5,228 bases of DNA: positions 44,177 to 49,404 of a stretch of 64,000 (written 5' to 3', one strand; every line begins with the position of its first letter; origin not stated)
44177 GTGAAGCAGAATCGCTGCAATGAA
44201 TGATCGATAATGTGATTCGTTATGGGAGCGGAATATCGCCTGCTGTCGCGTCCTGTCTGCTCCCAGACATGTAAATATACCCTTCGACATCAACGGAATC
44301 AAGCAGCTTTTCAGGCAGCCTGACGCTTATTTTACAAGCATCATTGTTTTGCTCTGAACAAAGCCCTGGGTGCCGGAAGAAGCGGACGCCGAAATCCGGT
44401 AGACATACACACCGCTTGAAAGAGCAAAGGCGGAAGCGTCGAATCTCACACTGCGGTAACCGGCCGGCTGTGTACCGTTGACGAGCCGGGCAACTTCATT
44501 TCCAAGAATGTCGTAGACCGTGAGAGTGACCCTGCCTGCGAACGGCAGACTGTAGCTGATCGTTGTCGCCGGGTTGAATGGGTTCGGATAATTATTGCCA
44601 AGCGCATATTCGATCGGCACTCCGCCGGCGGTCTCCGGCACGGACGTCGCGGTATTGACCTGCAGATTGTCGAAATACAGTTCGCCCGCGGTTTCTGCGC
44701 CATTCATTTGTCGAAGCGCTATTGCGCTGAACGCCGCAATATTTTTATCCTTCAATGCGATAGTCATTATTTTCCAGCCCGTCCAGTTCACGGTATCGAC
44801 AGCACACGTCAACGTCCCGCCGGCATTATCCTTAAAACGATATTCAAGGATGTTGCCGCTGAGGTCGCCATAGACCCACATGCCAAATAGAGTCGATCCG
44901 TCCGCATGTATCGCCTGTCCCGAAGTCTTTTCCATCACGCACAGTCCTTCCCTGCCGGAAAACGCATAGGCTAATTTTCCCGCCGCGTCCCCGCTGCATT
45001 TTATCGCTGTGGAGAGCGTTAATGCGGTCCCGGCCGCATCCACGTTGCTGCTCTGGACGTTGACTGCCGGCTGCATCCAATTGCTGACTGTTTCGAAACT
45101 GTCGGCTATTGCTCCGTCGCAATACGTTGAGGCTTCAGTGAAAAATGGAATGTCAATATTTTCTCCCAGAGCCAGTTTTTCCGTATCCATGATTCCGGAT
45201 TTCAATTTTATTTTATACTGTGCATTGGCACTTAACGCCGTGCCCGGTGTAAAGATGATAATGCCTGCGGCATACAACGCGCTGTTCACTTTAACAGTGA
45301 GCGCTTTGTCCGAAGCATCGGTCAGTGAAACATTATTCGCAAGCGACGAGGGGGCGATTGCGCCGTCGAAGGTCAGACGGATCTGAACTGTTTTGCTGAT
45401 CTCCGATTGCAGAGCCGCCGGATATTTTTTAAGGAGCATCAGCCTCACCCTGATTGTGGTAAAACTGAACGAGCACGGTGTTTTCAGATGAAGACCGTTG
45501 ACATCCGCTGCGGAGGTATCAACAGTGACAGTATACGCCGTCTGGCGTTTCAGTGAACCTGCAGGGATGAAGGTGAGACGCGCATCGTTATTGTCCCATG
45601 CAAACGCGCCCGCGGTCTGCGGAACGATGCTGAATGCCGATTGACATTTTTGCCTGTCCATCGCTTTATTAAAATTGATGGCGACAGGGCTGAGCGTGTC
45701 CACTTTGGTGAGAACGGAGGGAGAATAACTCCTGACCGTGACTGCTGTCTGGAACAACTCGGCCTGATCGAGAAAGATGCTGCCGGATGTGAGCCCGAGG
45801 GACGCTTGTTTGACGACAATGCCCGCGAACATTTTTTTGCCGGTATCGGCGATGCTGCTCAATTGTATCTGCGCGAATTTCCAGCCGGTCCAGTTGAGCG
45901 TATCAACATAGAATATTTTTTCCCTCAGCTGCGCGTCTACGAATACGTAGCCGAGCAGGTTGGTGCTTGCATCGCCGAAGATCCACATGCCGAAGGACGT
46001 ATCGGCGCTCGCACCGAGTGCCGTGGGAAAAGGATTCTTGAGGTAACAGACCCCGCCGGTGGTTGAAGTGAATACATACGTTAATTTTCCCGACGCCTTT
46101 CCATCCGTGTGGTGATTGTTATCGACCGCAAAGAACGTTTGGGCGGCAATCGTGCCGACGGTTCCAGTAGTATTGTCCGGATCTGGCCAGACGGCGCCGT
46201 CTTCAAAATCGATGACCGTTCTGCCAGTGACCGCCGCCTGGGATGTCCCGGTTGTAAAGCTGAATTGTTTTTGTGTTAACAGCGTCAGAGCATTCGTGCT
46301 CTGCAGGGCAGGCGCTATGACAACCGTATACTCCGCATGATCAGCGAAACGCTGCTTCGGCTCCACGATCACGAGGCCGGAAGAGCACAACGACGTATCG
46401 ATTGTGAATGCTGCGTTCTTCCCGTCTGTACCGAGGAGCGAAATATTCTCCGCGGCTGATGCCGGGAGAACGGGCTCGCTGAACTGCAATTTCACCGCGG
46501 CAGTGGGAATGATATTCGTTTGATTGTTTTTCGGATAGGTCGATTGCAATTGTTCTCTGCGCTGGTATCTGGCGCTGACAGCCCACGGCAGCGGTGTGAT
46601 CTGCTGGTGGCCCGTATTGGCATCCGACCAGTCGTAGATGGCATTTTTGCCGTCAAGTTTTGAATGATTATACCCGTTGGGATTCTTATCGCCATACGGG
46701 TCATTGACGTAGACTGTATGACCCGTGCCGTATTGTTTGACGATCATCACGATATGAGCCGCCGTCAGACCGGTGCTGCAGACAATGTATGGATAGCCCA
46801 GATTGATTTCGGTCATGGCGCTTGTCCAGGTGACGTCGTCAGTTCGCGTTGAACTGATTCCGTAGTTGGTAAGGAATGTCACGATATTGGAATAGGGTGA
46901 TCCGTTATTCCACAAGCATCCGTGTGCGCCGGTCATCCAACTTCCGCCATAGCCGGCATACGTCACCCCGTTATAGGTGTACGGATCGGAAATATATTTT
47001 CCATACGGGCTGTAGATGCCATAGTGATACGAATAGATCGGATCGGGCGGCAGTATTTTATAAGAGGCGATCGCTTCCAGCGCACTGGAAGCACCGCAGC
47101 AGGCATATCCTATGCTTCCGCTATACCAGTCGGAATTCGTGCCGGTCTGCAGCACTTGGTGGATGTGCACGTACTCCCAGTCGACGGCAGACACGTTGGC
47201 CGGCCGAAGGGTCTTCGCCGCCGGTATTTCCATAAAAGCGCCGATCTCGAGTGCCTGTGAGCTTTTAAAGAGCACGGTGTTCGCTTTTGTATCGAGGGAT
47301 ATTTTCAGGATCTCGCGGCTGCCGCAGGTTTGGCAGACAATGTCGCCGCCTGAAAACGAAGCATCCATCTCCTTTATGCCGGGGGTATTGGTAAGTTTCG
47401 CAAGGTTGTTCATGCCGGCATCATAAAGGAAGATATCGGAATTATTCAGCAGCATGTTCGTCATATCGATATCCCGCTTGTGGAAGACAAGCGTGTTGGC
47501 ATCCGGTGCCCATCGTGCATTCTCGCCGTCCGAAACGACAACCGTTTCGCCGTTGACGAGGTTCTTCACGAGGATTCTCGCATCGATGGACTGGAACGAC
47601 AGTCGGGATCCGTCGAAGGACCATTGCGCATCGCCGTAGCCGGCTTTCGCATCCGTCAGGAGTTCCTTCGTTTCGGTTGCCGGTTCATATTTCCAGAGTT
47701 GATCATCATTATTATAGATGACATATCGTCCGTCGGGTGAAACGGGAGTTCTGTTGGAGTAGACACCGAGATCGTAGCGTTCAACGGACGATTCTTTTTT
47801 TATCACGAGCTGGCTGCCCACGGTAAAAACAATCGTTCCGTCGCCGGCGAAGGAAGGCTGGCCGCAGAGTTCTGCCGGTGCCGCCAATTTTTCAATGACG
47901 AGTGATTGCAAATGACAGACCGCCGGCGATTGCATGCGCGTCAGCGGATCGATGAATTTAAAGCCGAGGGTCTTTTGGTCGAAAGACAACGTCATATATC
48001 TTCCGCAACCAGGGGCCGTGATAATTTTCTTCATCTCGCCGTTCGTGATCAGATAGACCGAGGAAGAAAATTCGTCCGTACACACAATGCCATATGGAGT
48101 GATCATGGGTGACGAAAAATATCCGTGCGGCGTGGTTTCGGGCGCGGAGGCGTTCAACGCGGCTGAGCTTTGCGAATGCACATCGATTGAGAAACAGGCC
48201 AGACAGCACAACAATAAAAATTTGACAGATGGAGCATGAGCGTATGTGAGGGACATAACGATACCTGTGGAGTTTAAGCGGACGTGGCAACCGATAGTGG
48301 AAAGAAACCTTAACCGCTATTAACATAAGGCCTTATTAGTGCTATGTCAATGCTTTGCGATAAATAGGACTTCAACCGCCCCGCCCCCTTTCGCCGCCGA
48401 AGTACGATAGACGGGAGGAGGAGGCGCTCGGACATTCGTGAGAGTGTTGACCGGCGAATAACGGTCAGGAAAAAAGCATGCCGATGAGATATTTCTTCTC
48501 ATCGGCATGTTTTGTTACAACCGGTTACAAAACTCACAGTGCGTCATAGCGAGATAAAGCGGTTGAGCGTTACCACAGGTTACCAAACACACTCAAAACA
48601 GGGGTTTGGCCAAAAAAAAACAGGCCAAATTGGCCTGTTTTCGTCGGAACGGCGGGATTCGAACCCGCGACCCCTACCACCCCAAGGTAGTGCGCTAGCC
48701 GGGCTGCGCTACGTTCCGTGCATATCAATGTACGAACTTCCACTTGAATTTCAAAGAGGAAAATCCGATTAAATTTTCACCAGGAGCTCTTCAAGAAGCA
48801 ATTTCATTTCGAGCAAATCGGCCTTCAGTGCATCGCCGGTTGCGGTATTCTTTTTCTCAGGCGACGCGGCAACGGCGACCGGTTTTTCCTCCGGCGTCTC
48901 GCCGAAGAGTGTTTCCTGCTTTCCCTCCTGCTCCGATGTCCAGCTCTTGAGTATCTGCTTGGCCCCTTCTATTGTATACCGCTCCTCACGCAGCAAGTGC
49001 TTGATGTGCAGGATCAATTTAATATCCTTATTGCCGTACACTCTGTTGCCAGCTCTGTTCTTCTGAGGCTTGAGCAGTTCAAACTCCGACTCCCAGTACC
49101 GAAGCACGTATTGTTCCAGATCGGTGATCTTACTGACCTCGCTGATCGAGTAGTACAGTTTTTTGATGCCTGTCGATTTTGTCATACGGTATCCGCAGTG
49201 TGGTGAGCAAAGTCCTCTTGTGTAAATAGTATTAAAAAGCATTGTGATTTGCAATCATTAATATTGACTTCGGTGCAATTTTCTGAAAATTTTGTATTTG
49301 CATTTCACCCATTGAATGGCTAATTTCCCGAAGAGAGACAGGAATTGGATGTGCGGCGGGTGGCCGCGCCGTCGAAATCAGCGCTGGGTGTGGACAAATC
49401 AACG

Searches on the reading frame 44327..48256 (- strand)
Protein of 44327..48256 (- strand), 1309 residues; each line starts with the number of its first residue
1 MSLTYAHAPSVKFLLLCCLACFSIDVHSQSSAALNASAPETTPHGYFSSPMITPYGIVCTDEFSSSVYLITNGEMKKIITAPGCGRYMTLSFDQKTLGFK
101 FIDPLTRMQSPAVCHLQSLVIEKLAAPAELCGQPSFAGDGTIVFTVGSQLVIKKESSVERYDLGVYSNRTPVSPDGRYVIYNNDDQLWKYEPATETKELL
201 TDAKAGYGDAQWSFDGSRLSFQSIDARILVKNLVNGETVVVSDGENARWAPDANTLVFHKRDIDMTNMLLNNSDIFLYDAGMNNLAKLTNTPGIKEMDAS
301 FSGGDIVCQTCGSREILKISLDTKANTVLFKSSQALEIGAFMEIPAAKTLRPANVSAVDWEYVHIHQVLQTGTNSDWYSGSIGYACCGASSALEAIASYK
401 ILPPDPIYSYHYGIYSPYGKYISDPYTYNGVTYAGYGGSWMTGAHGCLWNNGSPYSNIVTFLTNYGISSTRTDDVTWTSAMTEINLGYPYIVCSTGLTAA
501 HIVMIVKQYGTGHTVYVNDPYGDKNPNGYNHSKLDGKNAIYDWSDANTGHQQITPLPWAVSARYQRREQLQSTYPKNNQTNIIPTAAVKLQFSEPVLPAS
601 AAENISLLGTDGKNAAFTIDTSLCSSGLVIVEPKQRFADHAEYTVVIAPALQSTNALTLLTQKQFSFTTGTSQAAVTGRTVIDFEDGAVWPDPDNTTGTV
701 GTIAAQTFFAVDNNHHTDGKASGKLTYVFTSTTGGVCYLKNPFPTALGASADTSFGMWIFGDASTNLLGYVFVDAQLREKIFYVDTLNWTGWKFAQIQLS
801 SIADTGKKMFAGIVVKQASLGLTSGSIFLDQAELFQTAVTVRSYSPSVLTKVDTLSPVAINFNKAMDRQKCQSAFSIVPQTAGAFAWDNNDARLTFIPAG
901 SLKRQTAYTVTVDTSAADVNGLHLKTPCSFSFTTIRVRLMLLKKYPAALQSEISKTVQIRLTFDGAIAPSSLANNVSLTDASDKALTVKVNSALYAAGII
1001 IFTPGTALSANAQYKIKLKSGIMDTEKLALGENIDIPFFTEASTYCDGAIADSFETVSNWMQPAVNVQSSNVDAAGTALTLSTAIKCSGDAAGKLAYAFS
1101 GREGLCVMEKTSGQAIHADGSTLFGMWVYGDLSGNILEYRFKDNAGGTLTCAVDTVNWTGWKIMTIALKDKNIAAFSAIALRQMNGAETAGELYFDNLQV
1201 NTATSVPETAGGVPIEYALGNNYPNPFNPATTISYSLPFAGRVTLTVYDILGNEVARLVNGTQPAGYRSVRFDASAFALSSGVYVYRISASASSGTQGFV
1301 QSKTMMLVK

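Call 8: search_protein_families(library=pfam, proteins=[window:44327-48256:-], max_evalue=0.001)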
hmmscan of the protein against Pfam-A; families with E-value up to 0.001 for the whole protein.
window:44327-48256:- (1309 aa): 5 families
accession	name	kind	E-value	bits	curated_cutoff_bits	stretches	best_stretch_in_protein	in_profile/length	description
PF13205.12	Big_5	-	8.1e-40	136.2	23.6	3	837-934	3-105/105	Bacterial Ig-like domain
PF09092.17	Lyase_N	-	1.1e-07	32.3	26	0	706-833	21-148/166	Lyase, N terminal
PF18962.6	Por_Secre_tail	-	2.5e-06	28.1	27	1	1223-1294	2-68/75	Secretion system C-terminal sorting domain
PF13860.13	FlgD_ig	-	3.9e-06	27.2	27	1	1240-1292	22-77/79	FlgD Ig-like domain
PF04234.18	CopC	-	1.5e-05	26.3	23.3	0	569-622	3-52/92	CopC domain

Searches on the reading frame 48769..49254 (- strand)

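Call 25: search_protein_families(library=pfam, proteins=[window:48769-49254:-], max_evalue=1)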
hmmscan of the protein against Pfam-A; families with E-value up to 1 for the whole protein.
window:48769-49254:- (161 aa): 2 families
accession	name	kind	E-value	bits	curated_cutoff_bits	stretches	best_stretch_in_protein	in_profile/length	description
PF13411.12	MerR_1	-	2.2e-19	69.8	21.6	1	35-104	1-68/69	MerR HTH family regulatory protein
PF00376.29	MerR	-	9e-08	32.3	28.2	1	36-73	1-38/38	MerR family regulatory protein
